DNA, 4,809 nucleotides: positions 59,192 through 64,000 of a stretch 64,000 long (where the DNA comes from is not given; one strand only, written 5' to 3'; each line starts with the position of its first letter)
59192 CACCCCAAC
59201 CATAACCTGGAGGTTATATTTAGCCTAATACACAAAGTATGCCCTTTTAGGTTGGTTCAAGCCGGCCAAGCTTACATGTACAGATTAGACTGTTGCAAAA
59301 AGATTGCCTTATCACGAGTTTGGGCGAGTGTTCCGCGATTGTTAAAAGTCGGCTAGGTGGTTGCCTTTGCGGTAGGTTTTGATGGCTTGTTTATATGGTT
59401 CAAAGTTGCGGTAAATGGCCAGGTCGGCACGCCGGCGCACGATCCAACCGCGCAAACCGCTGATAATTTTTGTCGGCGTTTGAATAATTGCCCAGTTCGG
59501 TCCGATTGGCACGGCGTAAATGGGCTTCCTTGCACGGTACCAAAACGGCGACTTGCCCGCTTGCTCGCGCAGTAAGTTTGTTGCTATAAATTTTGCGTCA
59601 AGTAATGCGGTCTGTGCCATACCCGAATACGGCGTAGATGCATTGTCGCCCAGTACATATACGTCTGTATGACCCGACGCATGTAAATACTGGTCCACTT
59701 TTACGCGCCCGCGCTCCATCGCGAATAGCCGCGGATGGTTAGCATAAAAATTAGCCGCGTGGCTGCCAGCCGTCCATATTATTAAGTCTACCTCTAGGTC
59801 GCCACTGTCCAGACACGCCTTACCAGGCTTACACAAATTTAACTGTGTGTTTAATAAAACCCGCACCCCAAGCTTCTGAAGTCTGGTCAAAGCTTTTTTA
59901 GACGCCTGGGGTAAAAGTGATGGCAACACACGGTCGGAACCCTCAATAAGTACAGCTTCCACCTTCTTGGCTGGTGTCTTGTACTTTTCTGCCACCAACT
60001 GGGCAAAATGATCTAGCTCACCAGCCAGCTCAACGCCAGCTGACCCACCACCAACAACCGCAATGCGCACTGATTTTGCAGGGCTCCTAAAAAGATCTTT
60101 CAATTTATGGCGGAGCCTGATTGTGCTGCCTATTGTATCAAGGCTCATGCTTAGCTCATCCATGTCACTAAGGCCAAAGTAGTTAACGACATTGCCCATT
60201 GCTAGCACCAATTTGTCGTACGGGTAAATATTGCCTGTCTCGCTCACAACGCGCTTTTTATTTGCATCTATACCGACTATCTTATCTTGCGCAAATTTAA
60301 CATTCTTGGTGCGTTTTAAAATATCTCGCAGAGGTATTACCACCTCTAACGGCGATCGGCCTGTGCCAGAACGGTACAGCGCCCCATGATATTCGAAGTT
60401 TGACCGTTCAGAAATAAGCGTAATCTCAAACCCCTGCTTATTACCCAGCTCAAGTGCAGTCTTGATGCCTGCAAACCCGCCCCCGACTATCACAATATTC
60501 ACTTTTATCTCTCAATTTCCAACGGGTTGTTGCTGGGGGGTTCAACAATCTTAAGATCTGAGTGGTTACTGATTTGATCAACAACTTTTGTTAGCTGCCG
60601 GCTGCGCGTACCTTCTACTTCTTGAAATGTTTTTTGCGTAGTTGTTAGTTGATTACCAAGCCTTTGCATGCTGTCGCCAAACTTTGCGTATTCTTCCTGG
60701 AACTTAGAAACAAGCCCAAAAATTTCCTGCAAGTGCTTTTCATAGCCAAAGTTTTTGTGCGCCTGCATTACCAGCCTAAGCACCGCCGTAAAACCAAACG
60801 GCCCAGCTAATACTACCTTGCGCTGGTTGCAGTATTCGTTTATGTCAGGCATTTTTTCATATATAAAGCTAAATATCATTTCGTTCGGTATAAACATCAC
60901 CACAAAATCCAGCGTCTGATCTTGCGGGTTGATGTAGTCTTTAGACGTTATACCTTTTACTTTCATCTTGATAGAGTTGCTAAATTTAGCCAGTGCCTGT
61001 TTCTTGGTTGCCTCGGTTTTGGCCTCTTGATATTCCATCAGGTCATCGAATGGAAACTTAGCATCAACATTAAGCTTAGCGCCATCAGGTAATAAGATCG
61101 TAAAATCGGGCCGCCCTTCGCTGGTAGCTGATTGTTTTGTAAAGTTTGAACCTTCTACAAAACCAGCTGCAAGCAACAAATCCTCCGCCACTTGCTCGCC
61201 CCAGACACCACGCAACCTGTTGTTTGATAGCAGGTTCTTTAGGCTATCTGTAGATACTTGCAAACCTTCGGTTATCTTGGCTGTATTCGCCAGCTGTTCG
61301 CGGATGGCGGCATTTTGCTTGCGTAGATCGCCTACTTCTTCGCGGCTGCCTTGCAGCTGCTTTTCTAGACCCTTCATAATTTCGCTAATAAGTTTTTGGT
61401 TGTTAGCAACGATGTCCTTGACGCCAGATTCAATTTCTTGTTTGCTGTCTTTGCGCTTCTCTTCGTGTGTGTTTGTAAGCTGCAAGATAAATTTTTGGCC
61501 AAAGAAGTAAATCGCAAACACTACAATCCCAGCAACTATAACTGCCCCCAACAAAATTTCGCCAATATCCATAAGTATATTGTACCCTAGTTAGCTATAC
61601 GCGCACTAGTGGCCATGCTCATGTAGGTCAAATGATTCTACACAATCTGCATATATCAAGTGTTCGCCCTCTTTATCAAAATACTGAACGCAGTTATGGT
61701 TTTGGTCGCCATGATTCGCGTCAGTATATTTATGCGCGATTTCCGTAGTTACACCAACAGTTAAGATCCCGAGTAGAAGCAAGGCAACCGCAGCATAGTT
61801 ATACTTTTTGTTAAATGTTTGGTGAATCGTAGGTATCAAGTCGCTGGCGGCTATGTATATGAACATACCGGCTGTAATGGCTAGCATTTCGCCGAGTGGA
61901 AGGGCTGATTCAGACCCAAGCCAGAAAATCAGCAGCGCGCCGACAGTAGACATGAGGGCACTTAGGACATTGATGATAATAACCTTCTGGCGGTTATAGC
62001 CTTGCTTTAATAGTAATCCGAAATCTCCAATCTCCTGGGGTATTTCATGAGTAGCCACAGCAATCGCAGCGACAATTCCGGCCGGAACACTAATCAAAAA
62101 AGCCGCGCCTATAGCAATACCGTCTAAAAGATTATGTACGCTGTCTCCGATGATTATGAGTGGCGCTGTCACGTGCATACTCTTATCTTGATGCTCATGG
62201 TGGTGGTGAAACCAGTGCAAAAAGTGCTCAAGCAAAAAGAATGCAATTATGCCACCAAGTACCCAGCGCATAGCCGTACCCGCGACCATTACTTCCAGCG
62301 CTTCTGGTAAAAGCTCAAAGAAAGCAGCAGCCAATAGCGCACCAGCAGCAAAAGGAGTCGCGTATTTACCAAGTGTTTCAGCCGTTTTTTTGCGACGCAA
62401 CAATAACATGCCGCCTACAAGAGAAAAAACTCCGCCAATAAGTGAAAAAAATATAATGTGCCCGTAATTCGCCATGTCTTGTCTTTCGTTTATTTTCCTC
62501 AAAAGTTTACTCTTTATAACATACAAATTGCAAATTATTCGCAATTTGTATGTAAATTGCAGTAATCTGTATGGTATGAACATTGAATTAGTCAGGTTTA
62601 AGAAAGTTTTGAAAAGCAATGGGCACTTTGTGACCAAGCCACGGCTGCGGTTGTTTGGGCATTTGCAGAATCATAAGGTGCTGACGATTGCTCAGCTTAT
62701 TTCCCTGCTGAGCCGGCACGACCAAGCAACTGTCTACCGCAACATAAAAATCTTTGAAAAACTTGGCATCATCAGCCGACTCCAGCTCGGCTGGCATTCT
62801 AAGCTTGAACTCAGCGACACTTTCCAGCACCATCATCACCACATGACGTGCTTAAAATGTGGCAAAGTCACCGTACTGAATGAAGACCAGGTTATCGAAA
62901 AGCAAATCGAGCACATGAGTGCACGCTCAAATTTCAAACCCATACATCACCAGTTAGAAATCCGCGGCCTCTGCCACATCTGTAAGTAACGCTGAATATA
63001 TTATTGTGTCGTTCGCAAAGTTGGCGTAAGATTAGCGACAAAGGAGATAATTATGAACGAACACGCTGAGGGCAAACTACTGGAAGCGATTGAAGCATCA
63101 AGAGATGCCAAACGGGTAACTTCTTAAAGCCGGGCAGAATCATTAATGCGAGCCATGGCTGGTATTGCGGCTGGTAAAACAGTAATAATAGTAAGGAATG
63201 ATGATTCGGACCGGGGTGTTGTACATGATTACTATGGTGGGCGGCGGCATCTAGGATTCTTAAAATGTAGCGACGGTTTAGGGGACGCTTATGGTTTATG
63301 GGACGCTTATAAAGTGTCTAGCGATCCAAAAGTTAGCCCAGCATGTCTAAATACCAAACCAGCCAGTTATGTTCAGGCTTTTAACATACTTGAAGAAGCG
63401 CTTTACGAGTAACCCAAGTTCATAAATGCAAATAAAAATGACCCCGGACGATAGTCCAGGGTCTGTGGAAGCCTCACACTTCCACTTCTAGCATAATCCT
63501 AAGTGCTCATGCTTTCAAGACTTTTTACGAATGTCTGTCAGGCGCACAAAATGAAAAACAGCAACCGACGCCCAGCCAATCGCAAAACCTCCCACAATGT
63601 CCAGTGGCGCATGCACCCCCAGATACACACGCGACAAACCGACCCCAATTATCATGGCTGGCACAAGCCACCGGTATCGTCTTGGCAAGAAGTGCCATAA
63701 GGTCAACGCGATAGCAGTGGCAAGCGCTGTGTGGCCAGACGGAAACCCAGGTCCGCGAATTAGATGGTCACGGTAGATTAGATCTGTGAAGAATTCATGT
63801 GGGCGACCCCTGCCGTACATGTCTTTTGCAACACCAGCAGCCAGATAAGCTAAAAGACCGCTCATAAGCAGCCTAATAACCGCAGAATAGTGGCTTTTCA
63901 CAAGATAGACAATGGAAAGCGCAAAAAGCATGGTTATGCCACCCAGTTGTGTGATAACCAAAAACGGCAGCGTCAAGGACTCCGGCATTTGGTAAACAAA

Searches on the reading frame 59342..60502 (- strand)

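Call 30: search_protein_families(library=pfam, max_evalue=10, proteins=[window:59342-60502:-])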
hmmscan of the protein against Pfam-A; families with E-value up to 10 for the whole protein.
window:59342-60502:- (386 aa): 15 families
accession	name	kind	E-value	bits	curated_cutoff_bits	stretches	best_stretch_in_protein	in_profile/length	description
PF07992.20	Pyr_redox_2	-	1.4e-42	146.6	26.1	1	1-293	1-281/291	Pyridine nucleotide-disulphide oxidoreductase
PF00070.33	Pyr_redox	-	1.2e-11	45.4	22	2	146-222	1-64/82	Pyridine nucleotide-disulphide oxidoreductase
PF01266.30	DAO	-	3.6e-08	33.8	27.9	2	3-33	2-31/353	FAD dependent oxidoreductase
PF13454.12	NAD_binding_9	-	8.3e-07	29.6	21.8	2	4-46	1-44/155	FAD-NAD(P)-binding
PF01134.28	GIDA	-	3.5e-05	23.5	22.1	2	3-32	2-30/391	Glucose inhibited division protein A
PF03486.20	HI0933_like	-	0.0004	20.4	50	1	2-70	2-69/244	HI0933-like protein Rossmann domain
PF05834.18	Lycopene_cycl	-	0.00048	19.8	23.4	2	3-33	2-35/380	Lycopene cyclase protein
PF01494.25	FAD_binding_3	-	0.0011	18.7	22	2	2-40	3-40/349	FAD binding domain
PF13450.12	NAD_binding_8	-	0.0038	17.9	21.9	1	5-34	1-29/68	NAD(P)-binding Rossmann-like domain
PF00890.30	FAD_binding_2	-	0.0045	16.7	20.4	1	3-39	2-37/414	FAD binding domain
PF01946.23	Thi4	-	0.0078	15.9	26.2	1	1-33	18-50/235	Thi4 family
PF13738.12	Pyr_redox_3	-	0.009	15.7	30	1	4-34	1-30/305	Pyridine nucleotide-disulphide oxidoreductase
PF04820.20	Trp_halogenase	-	0.032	13.5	21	1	2-32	1-34/458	Tryptophan halogenase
PF02254.24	TrkA_N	-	0.35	11.6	23.8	0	147-168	1-21/116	TrkA-N domain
PF12831.13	FAD_oxidored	-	1.8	8.2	27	1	3-33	2-31/416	FAD dependent oxidoreductase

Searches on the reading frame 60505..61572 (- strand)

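Call 30: search_protein_families(library=pfam, max_evalue=10, proteins=[window:60505-61572:-])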
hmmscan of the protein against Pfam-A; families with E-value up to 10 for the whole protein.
window:60505-61572:- (355 aa): 13 families
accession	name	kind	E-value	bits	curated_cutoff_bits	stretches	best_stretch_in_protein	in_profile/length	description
PF02646.22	RmuC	-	1.5e-63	215.1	26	1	62-335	3-282/291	RmuC family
PF07716.20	bZIP_2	-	0.012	16.1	22.3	2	76-95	30-49/54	Basic region leucine zipper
PF20570.3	DUF6779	-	0.028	15.5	28.1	1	34-96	27-89/108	Domain of unknown function (DUF6779)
PF13758.11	Prefoldin_3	-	0.075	13.6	23.4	1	69-122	10-63/99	Prefoldin subunit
PF10046.14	BLOC1_2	-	0.098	13.5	33.4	1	60-114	2-56/96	Biogenesis of lysosome-related organelles complex-1 subunit 2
PF08317.16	Spc7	-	0.32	10.8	34.5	1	60-113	136-189/196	Spc7 kinetochore protein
PF04803.17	Cor1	-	0.86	10.3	32.1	1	277-330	40-93/132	Cor1/Xlr/Xmr conserved region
PF06156.18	YabA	-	0.97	10.5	30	1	44-113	3-72/103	Initiation control protein YabA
PF06103.16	DUF948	-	0.97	10.1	37.2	0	62-102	31-75/89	Bacterial protein of unknown function (DUF948)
PF05073.17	Baculo_p24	-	1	9.7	21.3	1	30-106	73-151/160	Baculovirus P24 capsid protein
PF00170.26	bZIP_1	-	1.8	9.2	27.6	1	39-74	23-57/64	bZIP transcription factor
PF25450.1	Rab11-FIP3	-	6.4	7.5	31.9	0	40-117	30-107/125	Rab11-FIP3-like domain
PF06419.17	COG6_N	-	9.7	6.8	27.4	1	35-116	8-85/114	Conserved oligomeric complex COG6, N-terminal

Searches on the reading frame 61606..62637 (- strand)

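Call 30: search_protein_families(library=pfam, max_evalue=10, proteins=[window:61606-62637:-])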
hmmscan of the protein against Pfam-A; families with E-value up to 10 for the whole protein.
window:61606-62637:- (343 aa): 5 families
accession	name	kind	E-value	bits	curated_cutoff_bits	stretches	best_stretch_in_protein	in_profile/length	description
PF02535.28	Zip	-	2.6e-38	132.5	35.1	2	145-296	165-321/323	ZIP Zinc transporter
PF00746.26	Gram_pos_anchor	-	0.095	13.1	20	1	62-86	18-42/43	LPXTG cell wall anchor motif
PF09534.15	Trp_oprn_chp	-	0.17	12.2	29.6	1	61-99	118-157/180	Tryptophan-associated transmembrane protein (Trp_oprn_chp)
PF07843.16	DUF1634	-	0.86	10.2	27.5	1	131-194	13-76/102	Protein of unknown function (DUF1634)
PF11028.14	TMEM260-like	-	1.2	9.4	24.2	1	215-275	37-98/179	Protein O-mannosyl-transferase TMEM260-like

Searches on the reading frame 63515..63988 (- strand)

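Call 30: search_protein_families(library=pfam, max_evalue=10, proteins=[window:63515-63988:-])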
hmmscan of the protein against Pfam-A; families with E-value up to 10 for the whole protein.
window:63515-63988:- (157 aa): 4 families
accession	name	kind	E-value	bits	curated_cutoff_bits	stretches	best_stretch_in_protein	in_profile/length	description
PF01569.27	PAP2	-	1.2e-22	80.5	27.2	1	37-148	2-124/130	PAP2 superfamily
PF14378.12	PAP2_3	-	3.5e-08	33.9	27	1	78-143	126-189/190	PAP2 superfamily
PF14360.12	PAP2_C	-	0.0074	17.3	27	1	84-145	8-72/74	PAP2 superfamily C-terminal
PF02681.20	DUF212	-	0.021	15.5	26.5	1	40-96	5-56/126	Divergent PAP2 family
